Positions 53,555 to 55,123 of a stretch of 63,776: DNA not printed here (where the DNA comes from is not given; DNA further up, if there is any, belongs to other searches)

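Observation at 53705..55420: Soluble chemoreceptor built from a [FeFe]-hydrogenase-like sensor module fused to an unusually short MCP signalling hairpin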

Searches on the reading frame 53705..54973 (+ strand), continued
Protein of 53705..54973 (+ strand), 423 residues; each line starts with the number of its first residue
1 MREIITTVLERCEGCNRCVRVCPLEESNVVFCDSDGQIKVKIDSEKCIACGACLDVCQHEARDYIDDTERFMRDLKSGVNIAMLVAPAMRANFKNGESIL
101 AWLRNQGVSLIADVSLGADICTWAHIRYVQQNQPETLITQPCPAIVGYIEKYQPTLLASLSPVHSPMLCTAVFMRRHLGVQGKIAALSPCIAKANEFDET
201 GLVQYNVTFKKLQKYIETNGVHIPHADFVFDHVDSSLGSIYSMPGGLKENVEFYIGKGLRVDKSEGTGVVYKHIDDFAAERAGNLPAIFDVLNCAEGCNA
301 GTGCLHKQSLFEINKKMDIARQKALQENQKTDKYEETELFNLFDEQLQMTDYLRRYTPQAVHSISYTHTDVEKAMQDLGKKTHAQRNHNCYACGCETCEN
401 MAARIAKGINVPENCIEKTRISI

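Call 39: search_protein_families(library=pfam, proteins=[P0136, P0139, P0140, P0143, P0144, P0146, P0155, P0161, P0165, P0164], max_evalue=0.0001)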
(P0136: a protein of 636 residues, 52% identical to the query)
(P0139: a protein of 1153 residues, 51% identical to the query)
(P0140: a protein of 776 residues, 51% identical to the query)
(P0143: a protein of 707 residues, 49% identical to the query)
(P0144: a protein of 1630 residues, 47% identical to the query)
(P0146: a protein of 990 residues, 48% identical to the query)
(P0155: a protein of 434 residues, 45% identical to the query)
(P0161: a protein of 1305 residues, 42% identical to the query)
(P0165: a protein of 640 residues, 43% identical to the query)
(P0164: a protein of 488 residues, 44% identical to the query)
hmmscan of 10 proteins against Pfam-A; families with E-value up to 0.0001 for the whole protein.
P0136 (636 aa): 13 families
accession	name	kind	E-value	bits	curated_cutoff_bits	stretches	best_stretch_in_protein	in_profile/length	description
PF02906.19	Fe_hyd_lg_C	-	6.1e-30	105.1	22.1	1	82-300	4-244/245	Iron only hydrogenase large subunit, C-terminal domain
PF00015.26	MCPsignal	-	5.3e-18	65.9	34.6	1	486-627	15-170/172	Methyl-accepting chemotaxis protein (MCP) signalling domain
PF12838.12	Fer4_7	-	1.4e-10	41.9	27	1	11-61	1-52/52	4Fe-4S dicluster domain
PF00037.32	Fer4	-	2.2e-10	40.3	21.1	1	40-62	1-23/24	4Fe-4S binding domain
PF13237.11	Fer4_10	-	1.5e-09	38.1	25.5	1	5-58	2-53/53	4Fe-4S dicluster domain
PF12837.12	Fer4_6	-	1e-08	35.2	25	1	39-61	1-23/24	4Fe-4S binding domain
PF14697.11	Fer4_21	-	1e-07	32.4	35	0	41-61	2-22/59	4Fe-4S dicluster domain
PF13187.11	Fer4_9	-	5.2e-07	30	27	1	12-61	2-51/52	4Fe-4S dicluster domain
PF12797.12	Fer4_2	-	4.2e-06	26.8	24.5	1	39-58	2-21/22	4Fe-4S binding domain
PF13484.11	Fer4_16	-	2.3e-05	25.5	30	0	46-61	1-16/66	4Fe-4S double cluster binding domain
PF13183.11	Fer4_8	-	2.8e-05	25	27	0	45-62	3-20/68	4Fe-4S dicluster domain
PF13459.11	Fer4_15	-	3.7e-05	24.8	22.4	0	40-68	1-29/66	4Fe-4S single cluster domain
PF04060.18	FeS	-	4.7e-05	23.5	23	1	388-415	5-32/33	Putative Fe-S cluster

P0139 (1153 aa): 14 families
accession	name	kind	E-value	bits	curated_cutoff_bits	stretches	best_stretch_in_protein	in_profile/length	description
PF02518.31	HATPase_c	-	3.1e-27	95.6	26.4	1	669-785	1-109/111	Histidine kinase-, DNA gyrase B-, and HSP90-like ATPase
PF02906.19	Fe_hyd_lg_C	-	1.2e-25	91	22.1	1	86-300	8-244/245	Iron only hydrogenase large subunit, C-terminal domain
PF00072.30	Response_reg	-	2.7e-22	79.5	30.2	1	827-934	1-107/111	Response regulator receiver domain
PF00512.31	HisKA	-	3.6e-20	72.2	26.9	1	556-622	1-66/66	His Kinase A (phospho-acceptor) domain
PF13426.13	PAS_9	-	3.7e-12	46.9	27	1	442-535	2-102/103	PAS domain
PF13237.11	Fer4_10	-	3e-09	37.1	25.5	1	7-57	4-52/53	4Fe-4S dicluster domain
PF12837.12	Fer4_6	-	7e-09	35.7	25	0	39-61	1-23/24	4Fe-4S binding domain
PF12838.12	Fer4_7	-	8.8e-09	36.1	27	1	12-61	2-52/52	4Fe-4S dicluster domain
PF00037.32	Fer4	-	1e-08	35.1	21.1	1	41-62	2-23/24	4Fe-4S binding domain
PF13187.11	Fer4_9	-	1.7e-07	31.5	27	1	12-60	2-50/52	4Fe-4S dicluster domain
PF14697.11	Fer4_21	-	7.8e-07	29.6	35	0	41-61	2-25/59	4Fe-4S dicluster domain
PF01627.28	Hpt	-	5.1e-06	27.1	24.6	1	977-1066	2-81/84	Hpt domain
PF13188.13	PAS_8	-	7.9e-06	26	21.8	1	439-485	9-51/65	PAS domain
PF12797.12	Fer4_2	-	3.1e-05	24.1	24.5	0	40-58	3-21/22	4Fe-4S binding domain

P0140 (776 aa): 9 families
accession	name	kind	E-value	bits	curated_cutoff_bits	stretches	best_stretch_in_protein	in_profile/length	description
PF00990.26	GGDEF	-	6.8e-47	159.7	23.8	1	588-744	1-161/161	Diguanylate cyclase, GGDEF domain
PF02906.19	Fe_hyd_lg_C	-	1.3e-24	87.6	22.1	1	85-301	7-245/245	Iron only hydrogenase large subunit, C-terminal domain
PF12838.12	Fer4_7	-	4.3e-09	37.1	27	1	11-61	1-52/52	4Fe-4S dicluster domain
PF13237.11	Fer4_10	-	9.9e-08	32.2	25.5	1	5-57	2-52/53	4Fe-4S dicluster domain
PF00037.32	Fer4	-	1.1e-06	28.6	21.1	0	41-62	2-23/24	4Fe-4S binding domain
PF13187.11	Fer4_9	-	5e-06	26.9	27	1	11-61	1-51/52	4Fe-4S dicluster domain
PF04060.18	FeS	-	7.3e-06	26.1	23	1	382-410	3-31/33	Putative Fe-S cluster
PF12837.12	Fer4_6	-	1.2e-05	25.4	25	0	5-23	2-20/24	4Fe-4S binding domain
PF22335.1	Cas10-Cmr2_palm2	-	3.7e-05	24.3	27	0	652-745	42-132/133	Cas10/Cmr2, second palm domain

P0143 (707 aa): 9 families
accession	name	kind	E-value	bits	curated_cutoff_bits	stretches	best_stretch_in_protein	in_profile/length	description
PF02906.19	Fe_hyd_lg_C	-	1.5e-25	90.7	22.1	1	80-300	3-244/245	Iron only hydrogenase large subunit, C-terminal domain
PF07228.17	SpoIIE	-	1e-14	55.4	25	1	505-706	3-190/192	Stage II sporulation protein E (SpoIIE)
PF14697.11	Fer4_21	-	7e-08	32.9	35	0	3-26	32-55/59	4Fe-4S dicluster domain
PF13237.11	Fer4_10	-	7.4e-08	32.7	25.5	1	9-56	6-52/53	4Fe-4S dicluster domain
PF00037.32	Fer4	-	1.9e-07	31.1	21.1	1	39-60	1-22/24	4Fe-4S binding domain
PF12837.12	Fer4_6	-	2.4e-07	30.8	25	1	38-60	1-23/24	4Fe-4S binding domain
PF12838.12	Fer4_7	-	3.1e-07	31.2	27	1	11-60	1-52/52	4Fe-4S dicluster domain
PF04060.18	FeS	-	7.3e-06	26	23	1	386-413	5-32/33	Putative Fe-S cluster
PF13187.11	Fer4_9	-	1.2e-05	25.7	27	1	11-59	1-50/52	4Fe-4S dicluster domain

P0144 (1630 aa): 10 families
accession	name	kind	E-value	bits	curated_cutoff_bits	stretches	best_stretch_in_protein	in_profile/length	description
PF02906.19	Fe_hyd_lg_C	-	6.8e-27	95.1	22.1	1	84-300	6-244/245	Iron only hydrogenase large subunit, C-terminal domain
PF02518.31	HATPase_c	-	1.5e-25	90.3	26.4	1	1035-1149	1-110/111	Histidine kinase-, DNA gyrase B-, and HSP90-like ATPase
PF00072.30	Response_reg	-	1.4e-23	83.6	30.2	1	1291-1404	1-110/111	Response regulator receiver domain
PF00512.31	HisKA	-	8e-20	71.1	26.9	1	923-988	1-66/66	His Kinase A (phospho-acceptor) domain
PF01590.32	GAF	-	2.2e-08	35.2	22.4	0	533-587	78-131/133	GAF domain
PF12837.12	Fer4_6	-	2.7e-08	33.8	25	0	39-61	1-23/24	4Fe-4S binding domain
PF12838.12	Fer4_7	-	4.8e-07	30.6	27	1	12-61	2-52/52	4Fe-4S dicluster domain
PF13237.11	Fer4_10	-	1.3e-06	28.6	25.5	1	5-57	2-52/53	4Fe-4S dicluster domain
PF00037.32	Fer4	-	2.6e-06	27.4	21.1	1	41-61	2-22/24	4Fe-4S binding domain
PF13187.11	Fer4_9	-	3.6e-05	24.1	27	1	12-61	2-51/52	4Fe-4S dicluster domain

P0146 (990 aa): 10 families
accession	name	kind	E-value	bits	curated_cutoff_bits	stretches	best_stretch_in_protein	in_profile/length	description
PF02906.19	Fe_hyd_lg_C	-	6.9e-29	101.6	22.1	1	83-300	5-244/245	Iron only hydrogenase large subunit, C-terminal domain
PF02518.31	HATPase_c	-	8.4e-28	97.5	26.4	1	558-667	1-109/111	Histidine kinase-, DNA gyrase B-, and HSP90-like ATPase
PF00072.30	Response_reg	-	2.2e-23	83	30.2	1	694-806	1-110/111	Response regulator receiver domain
PF00512.31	HisKA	-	3.3e-20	72.3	26.9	1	447-511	2-66/66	His Kinase A (phospho-acceptor) domain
PF01627.28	Hpt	-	1.3e-13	51.4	24.6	1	840-918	4-82/84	Hpt domain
PF13237.11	Fer4_10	-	7.2e-09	35.9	25.5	1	7-57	4-52/53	4Fe-4S dicluster domain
PF12838.12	Fer4_7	-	2.6e-08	34.6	27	1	12-61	2-52/52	4Fe-4S dicluster domain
PF13187.11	Fer4_9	-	2e-07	31.4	27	1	12-60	2-50/52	4Fe-4S dicluster domain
PF12837.12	Fer4_6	-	4e-07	30.1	25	0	39-61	1-23/24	4Fe-4S binding domain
PF00037.32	Fer4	-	6.9e-07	29.3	21.1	1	40-61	1-22/24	4Fe-4S binding domain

P0155 (434 aa): 9 families
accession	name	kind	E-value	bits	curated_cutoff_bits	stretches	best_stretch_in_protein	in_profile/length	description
PF02906.19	Fe_hyd_lg_C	-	5.5e-30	105.2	22.1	1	81-300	3-244/245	Iron only hydrogenase large subunit, C-terminal domain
PF00037.32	Fer4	-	2e-09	37.3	21.1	1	41-62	2-23/24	4Fe-4S binding domain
PF13237.11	Fer4_10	-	2.4e-09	37.4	25.5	1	6-57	3-52/53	4Fe-4S dicluster domain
PF12838.12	Fer4_7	-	8.1e-09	36.3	27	1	12-61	2-52/52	4Fe-4S dicluster domain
PF12837.12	Fer4_6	-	1.1e-07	31.9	25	1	39-61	1-23/24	4Fe-4S binding domain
PF13187.11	Fer4_9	-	1.8e-07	31.5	27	1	12-60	2-50/52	4Fe-4S dicluster domain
PF14697.11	Fer4_21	-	1.9e-07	31.5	35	1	41-61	2-25/59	4Fe-4S dicluster domain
PF04060.18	FeS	-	1.2e-06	28.5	23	1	384-413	4-33/33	Putative Fe-S cluster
PF12797.12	Fer4_2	-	7.8e-06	26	24.5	1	39-58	2-21/22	4Fe-4S binding domain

P0161 (1305 aa): 14 families
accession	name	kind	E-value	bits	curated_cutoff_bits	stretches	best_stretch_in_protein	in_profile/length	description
PF02518.31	HATPase_c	-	9.9e-25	87.6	26.4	1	711-825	1-109/111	Histidine kinase-, DNA gyrase B-, and HSP90-like ATPase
PF00072.30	Response_reg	-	2.3e-22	79.7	30.2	1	966-1079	1-110/111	Response regulator receiver domain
PF02906.19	Fe_hyd_lg_C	-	3.7e-19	69.8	22.1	1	95-299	26-243/245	Iron only hydrogenase large subunit, C-terminal domain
PF00512.31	HisKA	-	2.2e-18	66.5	26.9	1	599-664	1-66/66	His Kinase A (phospho-acceptor) domain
PF00037.32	Fer4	-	7.7e-10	38.6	21.1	2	41-62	2-23/24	4Fe-4S binding domain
PF12837.12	Fer4_6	-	2.7e-09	37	25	1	4-25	1-22/24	4Fe-4S binding domain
PF13237.11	Fer4_10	-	5e-09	36.4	25.5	1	6-57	3-52/53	4Fe-4S dicluster domain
PF12838.12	Fer4_7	-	1.2e-07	32.6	27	1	11-61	1-52/52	4Fe-4S dicluster domain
PF14697.11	Fer4_21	-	1.8e-07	31.6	35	1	8-57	4-51/59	4Fe-4S dicluster domain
PF01590.32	GAF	-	4.4e-07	30.9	22.4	1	449-576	4-132/133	GAF domain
PF13187.11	Fer4_9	-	8.7e-07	29.3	27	1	11-60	1-50/52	4Fe-4S dicluster domain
PF04060.18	FeS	-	1.6e-06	28.2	23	1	382-412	3-33/33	Putative Fe-S cluster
PF01627.28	Hpt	-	1.9e-06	28.5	24.6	1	1129-1210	1-80/84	Hpt domain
PF12797.12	Fer4_2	-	3.8e-05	23.8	24.5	0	41-58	4-21/22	4Fe-4S binding domain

P0165 (640 aa): 9 families
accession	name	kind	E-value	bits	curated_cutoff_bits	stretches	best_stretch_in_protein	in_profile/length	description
PF00015.26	MCPsignal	-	3.2e-22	79.6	34.6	1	490-633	17-150/172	Methyl-accepting chemotaxis protein (MCP) signalling domain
PF02906.19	Fe_hyd_lg_C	-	4.6e-21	76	22.1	1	77-303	2-245/245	Iron only hydrogenase large subunit, C-terminal domain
PF00037.32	Fer4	-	2.8e-09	36.9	21.1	2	38-58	2-22/24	4Fe-4S binding domain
PF12838.12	Fer4_7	-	4.6e-09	37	27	1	8-58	1-52/52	4Fe-4S dicluster domain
PF13237.11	Fer4_10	-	6.7e-09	36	25.5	1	2-54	2-52/53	4Fe-4S dicluster domain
PF12837.12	Fer4_6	-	8.2e-08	32.3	25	1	2-21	2-21/24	4Fe-4S binding domain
PF13187.11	Fer4_9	-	3.5e-07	30.6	27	1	8-57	1-50/52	4Fe-4S dicluster domain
PF04060.18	FeS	-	1e-06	28.8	23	1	389-417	4-32/33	Putative Fe-S cluster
PF13459.11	Fer4_15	-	6.8e-05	23.9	22.4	0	2-33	1-28/66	4Fe-4S single cluster domain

P0164 (488 aa): 8 families
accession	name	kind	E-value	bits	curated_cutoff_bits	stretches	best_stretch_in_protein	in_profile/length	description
PF02906.19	Fe_hyd_lg_C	-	2.4e-25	90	22.1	1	81-315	4-245/245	Iron only hydrogenase large subunit, C-terminal domain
PF00037.32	Fer4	-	1e-09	38.2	21.1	2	5-23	2-20/24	4Fe-4S binding domain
PF14697.11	Fer4_21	-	6.1e-09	36.3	35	1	4-26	34-56/59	4Fe-4S dicluster domain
PF12838.12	Fer4_7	-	1.2e-08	35.7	27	1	10-60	1-52/52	4Fe-4S dicluster domain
PF12837.12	Fer4_6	-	4e-08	33.3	25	2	4-23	2-21/24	4Fe-4S binding domain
PF13237.11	Fer4_10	-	4.9e-08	33.2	25.5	1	6-56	4-52/53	4Fe-4S dicluster domain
PF04060.18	FeS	-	4.4e-06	26.8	23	1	400-428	3-31/33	Putative Fe-S cluster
PF13187.11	Fer4_9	-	9.1e-06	26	27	1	10-59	1-50/52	4Fe-4S dicluster domain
